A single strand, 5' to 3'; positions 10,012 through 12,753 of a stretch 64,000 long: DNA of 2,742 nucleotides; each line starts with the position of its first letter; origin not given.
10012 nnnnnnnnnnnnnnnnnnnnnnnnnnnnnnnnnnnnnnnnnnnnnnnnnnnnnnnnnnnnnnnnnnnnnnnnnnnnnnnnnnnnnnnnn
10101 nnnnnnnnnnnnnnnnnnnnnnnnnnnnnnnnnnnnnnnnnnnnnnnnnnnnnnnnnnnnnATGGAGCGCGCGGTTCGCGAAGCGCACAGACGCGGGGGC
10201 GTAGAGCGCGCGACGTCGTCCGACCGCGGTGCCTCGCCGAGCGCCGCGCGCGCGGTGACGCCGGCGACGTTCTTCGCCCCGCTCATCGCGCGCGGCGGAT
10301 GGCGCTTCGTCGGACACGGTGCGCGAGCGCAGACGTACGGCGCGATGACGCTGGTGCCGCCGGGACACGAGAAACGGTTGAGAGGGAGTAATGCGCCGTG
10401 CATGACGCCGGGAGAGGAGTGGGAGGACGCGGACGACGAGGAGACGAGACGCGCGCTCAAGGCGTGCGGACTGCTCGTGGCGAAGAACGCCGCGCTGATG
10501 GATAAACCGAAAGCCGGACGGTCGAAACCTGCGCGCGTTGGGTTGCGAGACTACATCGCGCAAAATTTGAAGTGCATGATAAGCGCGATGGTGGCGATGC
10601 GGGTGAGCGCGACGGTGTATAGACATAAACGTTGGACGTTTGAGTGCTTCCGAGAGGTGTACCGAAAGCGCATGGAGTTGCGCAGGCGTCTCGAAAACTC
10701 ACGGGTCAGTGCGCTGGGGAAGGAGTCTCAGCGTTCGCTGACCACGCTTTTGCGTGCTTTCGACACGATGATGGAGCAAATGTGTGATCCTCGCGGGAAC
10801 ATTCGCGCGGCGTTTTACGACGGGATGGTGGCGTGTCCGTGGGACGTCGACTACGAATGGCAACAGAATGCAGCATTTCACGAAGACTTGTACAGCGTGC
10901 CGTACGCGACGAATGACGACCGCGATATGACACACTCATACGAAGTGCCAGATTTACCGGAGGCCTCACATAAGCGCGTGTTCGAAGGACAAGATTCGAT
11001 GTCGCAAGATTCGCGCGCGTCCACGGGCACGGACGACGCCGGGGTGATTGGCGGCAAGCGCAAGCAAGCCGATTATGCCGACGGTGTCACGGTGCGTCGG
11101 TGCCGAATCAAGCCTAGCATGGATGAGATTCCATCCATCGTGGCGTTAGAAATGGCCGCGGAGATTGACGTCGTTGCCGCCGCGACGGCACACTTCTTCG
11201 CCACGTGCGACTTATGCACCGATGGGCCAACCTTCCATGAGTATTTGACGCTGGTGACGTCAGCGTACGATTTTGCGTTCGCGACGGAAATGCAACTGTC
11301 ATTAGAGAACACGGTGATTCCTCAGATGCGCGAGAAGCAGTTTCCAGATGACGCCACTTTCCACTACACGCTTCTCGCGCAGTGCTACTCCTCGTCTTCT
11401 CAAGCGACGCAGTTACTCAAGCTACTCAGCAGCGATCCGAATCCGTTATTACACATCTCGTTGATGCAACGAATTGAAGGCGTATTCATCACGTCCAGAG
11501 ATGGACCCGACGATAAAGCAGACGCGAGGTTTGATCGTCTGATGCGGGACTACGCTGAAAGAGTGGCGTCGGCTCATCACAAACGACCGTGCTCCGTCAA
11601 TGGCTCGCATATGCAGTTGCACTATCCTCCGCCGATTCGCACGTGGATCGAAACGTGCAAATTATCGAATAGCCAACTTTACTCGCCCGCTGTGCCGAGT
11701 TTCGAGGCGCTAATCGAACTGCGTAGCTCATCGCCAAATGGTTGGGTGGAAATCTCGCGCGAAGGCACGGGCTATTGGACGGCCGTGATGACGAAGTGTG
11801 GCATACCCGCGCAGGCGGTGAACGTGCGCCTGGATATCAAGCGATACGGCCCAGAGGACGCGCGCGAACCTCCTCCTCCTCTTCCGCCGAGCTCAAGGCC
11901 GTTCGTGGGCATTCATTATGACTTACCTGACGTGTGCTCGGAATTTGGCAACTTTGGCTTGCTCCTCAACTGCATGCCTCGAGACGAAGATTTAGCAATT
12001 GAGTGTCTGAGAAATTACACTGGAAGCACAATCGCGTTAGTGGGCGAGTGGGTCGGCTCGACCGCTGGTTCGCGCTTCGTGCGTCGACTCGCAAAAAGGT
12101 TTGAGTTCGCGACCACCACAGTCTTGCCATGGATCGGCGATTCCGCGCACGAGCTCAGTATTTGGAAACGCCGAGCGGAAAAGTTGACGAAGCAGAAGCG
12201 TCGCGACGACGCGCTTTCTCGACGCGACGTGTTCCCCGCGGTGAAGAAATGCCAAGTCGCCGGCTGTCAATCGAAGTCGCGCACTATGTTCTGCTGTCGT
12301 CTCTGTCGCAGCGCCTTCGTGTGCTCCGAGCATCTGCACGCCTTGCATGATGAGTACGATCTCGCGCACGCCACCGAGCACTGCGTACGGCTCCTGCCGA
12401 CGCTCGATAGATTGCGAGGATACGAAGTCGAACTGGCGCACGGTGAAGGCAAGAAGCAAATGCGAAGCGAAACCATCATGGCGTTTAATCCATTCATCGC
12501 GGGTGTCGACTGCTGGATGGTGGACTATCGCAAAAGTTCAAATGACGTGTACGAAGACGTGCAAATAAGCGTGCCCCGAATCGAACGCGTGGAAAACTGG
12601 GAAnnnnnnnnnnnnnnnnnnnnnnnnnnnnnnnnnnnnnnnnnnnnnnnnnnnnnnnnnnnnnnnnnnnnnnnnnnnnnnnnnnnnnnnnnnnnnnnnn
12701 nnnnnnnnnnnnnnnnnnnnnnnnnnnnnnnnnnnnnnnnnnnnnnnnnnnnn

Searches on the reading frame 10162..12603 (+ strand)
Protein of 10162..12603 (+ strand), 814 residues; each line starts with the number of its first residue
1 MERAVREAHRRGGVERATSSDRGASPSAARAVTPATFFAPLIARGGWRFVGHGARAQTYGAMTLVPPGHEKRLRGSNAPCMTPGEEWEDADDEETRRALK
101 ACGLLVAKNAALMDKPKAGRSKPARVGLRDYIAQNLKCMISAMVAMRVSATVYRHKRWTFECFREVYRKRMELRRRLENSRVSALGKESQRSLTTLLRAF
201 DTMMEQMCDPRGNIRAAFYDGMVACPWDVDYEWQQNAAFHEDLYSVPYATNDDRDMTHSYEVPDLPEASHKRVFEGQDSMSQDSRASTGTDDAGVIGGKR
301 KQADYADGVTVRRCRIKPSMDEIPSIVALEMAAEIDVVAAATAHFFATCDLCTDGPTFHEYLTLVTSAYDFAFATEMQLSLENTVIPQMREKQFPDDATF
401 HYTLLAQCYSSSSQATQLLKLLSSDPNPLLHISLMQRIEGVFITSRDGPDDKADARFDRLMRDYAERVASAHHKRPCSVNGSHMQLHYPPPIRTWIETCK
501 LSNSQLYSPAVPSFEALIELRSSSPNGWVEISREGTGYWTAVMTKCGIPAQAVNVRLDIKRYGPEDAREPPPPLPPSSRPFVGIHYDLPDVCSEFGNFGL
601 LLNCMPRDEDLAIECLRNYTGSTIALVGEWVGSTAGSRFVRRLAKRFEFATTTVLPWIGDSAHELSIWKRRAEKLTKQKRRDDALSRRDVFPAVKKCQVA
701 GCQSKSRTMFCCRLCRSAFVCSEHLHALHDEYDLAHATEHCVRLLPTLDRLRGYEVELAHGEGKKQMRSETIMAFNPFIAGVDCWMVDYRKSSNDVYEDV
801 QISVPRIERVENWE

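Call 53: find_encoding_contigs(protein=window:10162-12603:+, flank=10000, max_places=3)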
Protein window:10162-12603:+ (814 aa): 25 contigs read that carry it; 3 places shown.
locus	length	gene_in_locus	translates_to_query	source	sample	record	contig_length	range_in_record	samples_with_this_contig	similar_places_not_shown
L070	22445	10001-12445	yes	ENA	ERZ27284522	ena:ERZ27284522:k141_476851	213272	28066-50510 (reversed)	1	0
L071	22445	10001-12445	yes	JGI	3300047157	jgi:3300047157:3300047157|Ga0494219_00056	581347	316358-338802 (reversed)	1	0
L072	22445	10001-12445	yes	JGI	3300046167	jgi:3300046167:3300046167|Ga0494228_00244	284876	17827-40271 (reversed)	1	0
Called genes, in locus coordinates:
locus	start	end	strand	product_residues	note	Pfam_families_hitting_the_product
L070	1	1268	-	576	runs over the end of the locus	PF07690:MFS_1, PF00083:Sugar_tr, PF07690:MFS_1, PF00083:Sugar_tr (weak)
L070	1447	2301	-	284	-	PF09011:HMG_box_2 (weak), PF27637:MNM1_beta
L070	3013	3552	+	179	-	-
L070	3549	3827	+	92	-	PF03656:Pam16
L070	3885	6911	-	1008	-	PF09797:NatB_MDM20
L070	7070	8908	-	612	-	PF00069:Pkinase, PF07714:PK_Tyr_Ser-Thr (weak)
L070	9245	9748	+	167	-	PF10502:Peptidase_S26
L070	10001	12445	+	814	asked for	-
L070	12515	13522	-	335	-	PF00153:Mito_carr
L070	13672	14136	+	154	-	PF03992:ABM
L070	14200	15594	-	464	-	-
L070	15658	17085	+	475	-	PF01565:FAD_binding_4, PF02913:FAD-oxidase_C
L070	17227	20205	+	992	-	PF00144:Beta-lactamase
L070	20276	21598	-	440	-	PF01693:Cauli_VI, PF00075:RNase_H (weak), PF13456:RVT_3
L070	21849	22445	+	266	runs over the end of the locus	PF01209:Ubie_methyltran (weak), PF08241:Methyltransf_11, PF08242:Methyltransf_12 (weak), PF13649:Methyltransf_25, PF13847:Methyltransf_31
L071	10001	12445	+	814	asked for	-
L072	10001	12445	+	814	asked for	-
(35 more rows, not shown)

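Call 54: find_encoding_contigs(protein=window:10162-12603:+, flank=10000, max_places=10)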
Protein window:10162-12603:+ (814 aa): 24 contigs read that carry it; 10 places shown.
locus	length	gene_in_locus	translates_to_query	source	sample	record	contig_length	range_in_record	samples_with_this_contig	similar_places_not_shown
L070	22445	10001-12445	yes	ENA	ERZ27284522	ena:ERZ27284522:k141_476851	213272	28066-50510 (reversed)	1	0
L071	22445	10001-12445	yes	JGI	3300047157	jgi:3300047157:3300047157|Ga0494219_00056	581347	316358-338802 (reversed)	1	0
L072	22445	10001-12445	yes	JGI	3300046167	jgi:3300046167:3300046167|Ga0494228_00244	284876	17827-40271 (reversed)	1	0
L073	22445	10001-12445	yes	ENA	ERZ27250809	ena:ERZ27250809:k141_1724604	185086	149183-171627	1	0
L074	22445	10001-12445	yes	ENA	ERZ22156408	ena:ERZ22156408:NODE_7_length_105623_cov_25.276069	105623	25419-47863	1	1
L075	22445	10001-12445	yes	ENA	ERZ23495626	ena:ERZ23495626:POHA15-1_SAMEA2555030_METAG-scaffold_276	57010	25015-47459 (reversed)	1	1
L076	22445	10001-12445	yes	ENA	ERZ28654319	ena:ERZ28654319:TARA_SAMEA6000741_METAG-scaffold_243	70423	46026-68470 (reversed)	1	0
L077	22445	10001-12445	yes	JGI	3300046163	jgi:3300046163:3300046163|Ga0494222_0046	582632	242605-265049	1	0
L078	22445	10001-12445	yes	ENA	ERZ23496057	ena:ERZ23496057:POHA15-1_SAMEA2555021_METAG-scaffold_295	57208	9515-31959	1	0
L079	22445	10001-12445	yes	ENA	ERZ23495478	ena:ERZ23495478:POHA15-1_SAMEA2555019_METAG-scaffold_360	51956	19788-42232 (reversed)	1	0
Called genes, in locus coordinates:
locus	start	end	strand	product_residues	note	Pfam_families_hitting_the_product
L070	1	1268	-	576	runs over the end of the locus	PF07690:MFS_1, PF00083:Sugar_tr, PF07690:MFS_1, PF00083:Sugar_tr (weak)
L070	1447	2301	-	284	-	PF09011:HMG_box_2 (weak), PF27637:MNM1_beta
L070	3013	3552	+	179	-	-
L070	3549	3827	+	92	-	PF03656:Pam16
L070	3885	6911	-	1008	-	PF09797:NatB_MDM20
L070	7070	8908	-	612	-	PF00069:Pkinase, PF07714:PK_Tyr_Ser-Thr (weak)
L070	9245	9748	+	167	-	PF10502:Peptidase_S26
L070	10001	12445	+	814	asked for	-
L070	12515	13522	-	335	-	PF00153:Mito_carr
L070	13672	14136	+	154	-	PF03992:ABM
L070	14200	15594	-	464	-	-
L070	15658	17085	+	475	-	PF01565:FAD_binding_4, PF02913:FAD-oxidase_C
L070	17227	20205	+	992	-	PF00144:Beta-lactamase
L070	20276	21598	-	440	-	PF01693:Cauli_VI, PF00075:RNase_H (weak), PF13456:RVT_3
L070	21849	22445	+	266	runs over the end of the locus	PF01209:Ubie_methyltran (weak), PF08241:Methyltransf_11, PF08242:Methyltransf_12 (weak), PF13649:Methyltransf_25, PF13847:Methyltransf_31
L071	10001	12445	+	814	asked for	-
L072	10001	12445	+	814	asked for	-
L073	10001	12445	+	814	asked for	-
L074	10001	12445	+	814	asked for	-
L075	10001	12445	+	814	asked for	-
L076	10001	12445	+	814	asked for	-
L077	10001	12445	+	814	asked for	-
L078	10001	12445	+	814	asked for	-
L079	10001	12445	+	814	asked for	-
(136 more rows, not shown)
